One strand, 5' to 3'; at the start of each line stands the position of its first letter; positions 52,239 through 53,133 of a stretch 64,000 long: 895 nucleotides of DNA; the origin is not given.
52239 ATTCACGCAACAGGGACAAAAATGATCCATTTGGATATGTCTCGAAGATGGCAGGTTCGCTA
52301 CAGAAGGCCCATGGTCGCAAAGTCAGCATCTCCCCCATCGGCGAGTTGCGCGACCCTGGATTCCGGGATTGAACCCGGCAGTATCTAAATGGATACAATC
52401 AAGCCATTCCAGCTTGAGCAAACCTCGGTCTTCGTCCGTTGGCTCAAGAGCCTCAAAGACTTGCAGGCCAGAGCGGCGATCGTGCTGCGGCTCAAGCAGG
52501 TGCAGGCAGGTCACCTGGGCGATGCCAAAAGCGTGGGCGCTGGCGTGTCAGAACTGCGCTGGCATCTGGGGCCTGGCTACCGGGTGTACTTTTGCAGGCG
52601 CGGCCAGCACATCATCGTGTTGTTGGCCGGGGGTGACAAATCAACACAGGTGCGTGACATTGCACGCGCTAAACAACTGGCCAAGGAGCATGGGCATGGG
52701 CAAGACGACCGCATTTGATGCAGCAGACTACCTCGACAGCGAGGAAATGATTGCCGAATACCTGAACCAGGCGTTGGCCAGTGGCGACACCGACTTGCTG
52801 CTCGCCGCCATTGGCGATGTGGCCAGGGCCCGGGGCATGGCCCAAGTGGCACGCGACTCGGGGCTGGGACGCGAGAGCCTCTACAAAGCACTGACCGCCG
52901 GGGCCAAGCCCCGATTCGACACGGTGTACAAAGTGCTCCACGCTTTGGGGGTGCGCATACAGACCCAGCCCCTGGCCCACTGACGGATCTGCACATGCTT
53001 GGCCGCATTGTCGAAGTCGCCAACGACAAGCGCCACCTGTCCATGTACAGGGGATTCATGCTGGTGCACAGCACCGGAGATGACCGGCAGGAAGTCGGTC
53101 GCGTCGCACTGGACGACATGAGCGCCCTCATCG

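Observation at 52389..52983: Toxin-antitoxin pair embedded inside a type II-C cas operon, between cas9 and cas1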

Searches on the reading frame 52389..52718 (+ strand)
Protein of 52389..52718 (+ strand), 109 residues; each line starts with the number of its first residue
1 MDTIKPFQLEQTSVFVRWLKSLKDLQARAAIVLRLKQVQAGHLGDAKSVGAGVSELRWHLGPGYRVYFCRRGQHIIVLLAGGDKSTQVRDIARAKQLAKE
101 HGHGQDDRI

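Call 3: search_protein_families(library=pfam, proteins=[window:52389-52718:+], max_evalue=0.01)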
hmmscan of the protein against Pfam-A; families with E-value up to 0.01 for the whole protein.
window:52389-52718:+ (109 aa): 1 family
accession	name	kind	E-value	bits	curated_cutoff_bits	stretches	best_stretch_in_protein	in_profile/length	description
PF05973.20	Gp49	-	3.3e-07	30.7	23.9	1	18-96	2-87/90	Phage derived protein Gp49-like (DUF891)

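Call 4: search_protein_families(library=ncbifam, proteins=[window:52389-52718:+], max_evalue=0.01)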
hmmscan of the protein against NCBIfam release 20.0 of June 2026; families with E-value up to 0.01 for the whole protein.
window:52389-52718:+ (109 aa): 1 family
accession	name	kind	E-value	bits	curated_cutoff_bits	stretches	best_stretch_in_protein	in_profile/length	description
TIGR02683.1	upstrm_HI1419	hypoth_equivalog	2.6e-37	127.1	62.85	1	8-100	2-94/95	type II toxin-antitoxin system RelE/ParE family toxin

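Call 20: search_solved_structures(query=window:52389-52718:+, max_evalue=1, show_alignments=2)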
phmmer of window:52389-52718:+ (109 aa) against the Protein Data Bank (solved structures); distinct sequences matched with E-value up to 1: 3.
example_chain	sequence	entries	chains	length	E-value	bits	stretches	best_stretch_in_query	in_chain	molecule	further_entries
7nbu_Y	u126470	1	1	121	6.7e-06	29.4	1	12-80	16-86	Probable endoribonuclease HigB1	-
7awk_A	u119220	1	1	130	8.2e-06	29.1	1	12-80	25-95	Probable endoribonuclease HigB1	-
4gk9_A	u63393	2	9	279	0.074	16.4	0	52-83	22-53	agglutinin (BOA) | Burkholderia oklahomensis agglutinin (BOA)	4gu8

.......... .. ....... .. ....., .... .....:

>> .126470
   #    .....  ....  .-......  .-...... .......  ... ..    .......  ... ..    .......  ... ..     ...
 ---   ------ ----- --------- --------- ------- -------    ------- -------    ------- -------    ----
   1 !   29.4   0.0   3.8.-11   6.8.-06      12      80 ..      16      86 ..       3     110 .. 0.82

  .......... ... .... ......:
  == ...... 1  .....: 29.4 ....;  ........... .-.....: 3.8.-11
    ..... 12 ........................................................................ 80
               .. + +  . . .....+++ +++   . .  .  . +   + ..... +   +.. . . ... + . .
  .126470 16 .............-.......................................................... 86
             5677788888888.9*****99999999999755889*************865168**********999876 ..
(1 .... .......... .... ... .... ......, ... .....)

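Call 50: search_protein_families(library=padloc, proteins=[window:52389-52718:+], max_evalue=0.01)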
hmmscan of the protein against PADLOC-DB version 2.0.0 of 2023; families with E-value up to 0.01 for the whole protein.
window:52389-52718:+ (109 aa): 0 families

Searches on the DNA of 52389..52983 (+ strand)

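Call 64: search_dna_similar(query=window:52389-52983:+, collection=plasmids, mode=distant, max_rows=10)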
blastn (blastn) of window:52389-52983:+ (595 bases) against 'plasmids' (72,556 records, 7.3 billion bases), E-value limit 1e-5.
Records with a match: 18; places in all: 18; records where one place covers at least 80% of the query: 0.
Best place of each record, by identity: 60-80% 18.
By first word of the organism name: Burkholderia 16; Paracoccus 1; Methylobacterium 1.
By predicted mobility (MOB-suite, as given by PLSDB): conjugative 16; non-mobilizable 2.
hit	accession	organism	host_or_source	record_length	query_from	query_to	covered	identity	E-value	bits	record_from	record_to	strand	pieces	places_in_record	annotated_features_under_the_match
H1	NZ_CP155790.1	Burkholderia cenocepacia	Sputum,sputum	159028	145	505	61%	66.8%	1e-14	88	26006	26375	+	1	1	addiction module antidote protein | type II toxin-antitoxin system RelE/ParE family toxin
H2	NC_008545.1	Burkholderia cenocepacia HI2424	-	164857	145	505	61%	66.6%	6e-13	83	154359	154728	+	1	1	addiction module antidote protein | type II toxin-antitoxin system RelE/ParE family toxin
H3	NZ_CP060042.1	Burkholderia cenocepacia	Soil,soil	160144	145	505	61%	66.6%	6e-13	83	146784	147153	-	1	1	addiction module antidote protein | type II toxin-antitoxin system RelE/ParE family toxin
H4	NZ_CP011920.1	Burkholderia cenocepacia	Homo sapiens,sputum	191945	145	505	61%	66.3%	8e-12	79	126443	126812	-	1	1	addiction module antidote protein | type II toxin-antitoxin system RelE/ParE family toxin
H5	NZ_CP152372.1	Burkholderia ambifaria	Atractylodes lancea,rhizosphere microbe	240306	145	505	61%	66.3%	8e-12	79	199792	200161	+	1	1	addiction module antidote protein | type II toxin-antitoxin system RelE/ParE family toxin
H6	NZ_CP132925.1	Burkholderia dolosa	Homo sapiens,Bronchial fluid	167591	145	505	61%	66.3%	8e-12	79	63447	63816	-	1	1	addiction module antidote protein | type II toxin-antitoxin system RelE/ParE family toxin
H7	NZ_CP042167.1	Burkholderia contaminans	soil,soil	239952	145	505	61%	66.1%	8e-12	79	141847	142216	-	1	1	addiction module antidote protein | type II toxin-antitoxin system RelE/ParE family toxin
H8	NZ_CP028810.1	Burkholderia contaminans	genomic DNA,the respiratory tract of a ...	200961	145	505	61%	66.1%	8e-12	79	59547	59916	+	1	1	addiction module antidote protein | type II toxin-antitoxin system RelE/ParE family toxin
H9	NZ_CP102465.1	Burkholderia contaminans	Homo sapiens,pure culture,sputum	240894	145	505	61%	66.1%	8e-12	79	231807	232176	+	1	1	addiction module antidote protein | type II toxin-antitoxin system RelE/ParE family toxin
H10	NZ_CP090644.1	Burkholderia contaminans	sheep,milk,milk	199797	145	505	61%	66.1%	8e-12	79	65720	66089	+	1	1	addiction module antidote protein | type II toxin-antitoxin system RelE/ParE family toxin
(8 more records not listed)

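Call 65: search_dna_similar(query=window:52389-52983:+, collection=phages, mode=distant, max_rows=10)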
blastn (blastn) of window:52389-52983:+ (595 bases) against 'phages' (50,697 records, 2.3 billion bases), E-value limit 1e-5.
No match.

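Call 66: get_annotated_region(hit=H2, flank=1500)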
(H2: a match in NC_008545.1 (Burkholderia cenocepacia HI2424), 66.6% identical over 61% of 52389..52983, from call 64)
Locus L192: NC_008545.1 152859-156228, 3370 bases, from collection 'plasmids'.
description: Burkholderia cenocepacia HI2424 plasmid unnamed1, complete sequence
organism: Burkholderia cenocepacia HI2424 (NCBI taxid 331272)
taxonomy: Bacteria; Pseudomonadota; Betaproteobacteria; Burkholderiales; Burkholderiaceae; Burkholderia; Burkholderia cenocepacia; Burkholderia cenocepacia HI2424
host: -; source: -; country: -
typing (MOB-suite, as given by PLSDB): conjugative; replicon rep_cluster_1467; relaxase MOBF; mating-pair formation MPF_F
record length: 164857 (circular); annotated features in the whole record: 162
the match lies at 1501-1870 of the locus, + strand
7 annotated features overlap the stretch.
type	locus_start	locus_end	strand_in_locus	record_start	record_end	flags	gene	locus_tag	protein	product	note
CDS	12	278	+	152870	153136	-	-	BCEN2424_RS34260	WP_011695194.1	hypothetical protein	-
CDS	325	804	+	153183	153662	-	-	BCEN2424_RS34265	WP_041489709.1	hypothetical protein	-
CDS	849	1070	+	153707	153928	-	-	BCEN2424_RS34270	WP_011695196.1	DUF3717 domain-containing protein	-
CDS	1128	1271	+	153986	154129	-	-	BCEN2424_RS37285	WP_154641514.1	hypothetical protein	-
CDS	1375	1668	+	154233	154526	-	-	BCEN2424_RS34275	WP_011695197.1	type II toxin-antitoxin system RelE/ParE family toxin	GO:0008219 - cell death [Evidence IEA]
CDS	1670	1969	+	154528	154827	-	-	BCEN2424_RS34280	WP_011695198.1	addiction module antidote protein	-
CDS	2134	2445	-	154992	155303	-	-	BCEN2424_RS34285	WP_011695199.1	hypothetical protein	-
